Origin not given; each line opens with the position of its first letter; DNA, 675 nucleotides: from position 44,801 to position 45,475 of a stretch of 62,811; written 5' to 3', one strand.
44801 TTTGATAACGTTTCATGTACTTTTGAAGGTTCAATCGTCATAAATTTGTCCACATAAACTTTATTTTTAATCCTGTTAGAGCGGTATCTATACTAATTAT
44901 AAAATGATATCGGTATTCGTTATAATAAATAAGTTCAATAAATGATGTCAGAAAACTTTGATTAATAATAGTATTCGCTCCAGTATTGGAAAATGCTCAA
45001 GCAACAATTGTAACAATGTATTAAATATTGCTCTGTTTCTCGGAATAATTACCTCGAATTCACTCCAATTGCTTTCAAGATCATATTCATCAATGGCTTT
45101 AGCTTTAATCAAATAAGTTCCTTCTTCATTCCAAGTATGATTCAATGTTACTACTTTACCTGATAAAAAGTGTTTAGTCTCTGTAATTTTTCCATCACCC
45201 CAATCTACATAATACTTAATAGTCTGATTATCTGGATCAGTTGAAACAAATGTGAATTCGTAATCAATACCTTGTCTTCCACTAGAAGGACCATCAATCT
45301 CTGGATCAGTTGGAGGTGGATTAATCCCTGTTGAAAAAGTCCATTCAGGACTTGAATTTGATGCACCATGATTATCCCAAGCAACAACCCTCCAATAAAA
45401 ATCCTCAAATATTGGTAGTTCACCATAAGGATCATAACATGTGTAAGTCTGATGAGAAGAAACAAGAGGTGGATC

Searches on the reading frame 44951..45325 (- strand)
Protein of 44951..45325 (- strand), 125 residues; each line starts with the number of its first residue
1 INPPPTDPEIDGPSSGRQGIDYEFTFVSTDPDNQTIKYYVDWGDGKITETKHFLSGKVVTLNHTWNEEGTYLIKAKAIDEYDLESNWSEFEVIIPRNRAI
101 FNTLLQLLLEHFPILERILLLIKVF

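Call 42: search_solved_structures(query=window:44951-45325:-, show_alignments=2, max_evalue=0.001)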
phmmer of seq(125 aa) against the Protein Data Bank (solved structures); distinct sequences matched with E-value up to 0.001: 1.
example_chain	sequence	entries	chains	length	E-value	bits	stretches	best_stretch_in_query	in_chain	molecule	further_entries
4xed_A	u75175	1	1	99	2.6e-24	88.9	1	2-96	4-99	Peptidase M14, carboxypeptidase A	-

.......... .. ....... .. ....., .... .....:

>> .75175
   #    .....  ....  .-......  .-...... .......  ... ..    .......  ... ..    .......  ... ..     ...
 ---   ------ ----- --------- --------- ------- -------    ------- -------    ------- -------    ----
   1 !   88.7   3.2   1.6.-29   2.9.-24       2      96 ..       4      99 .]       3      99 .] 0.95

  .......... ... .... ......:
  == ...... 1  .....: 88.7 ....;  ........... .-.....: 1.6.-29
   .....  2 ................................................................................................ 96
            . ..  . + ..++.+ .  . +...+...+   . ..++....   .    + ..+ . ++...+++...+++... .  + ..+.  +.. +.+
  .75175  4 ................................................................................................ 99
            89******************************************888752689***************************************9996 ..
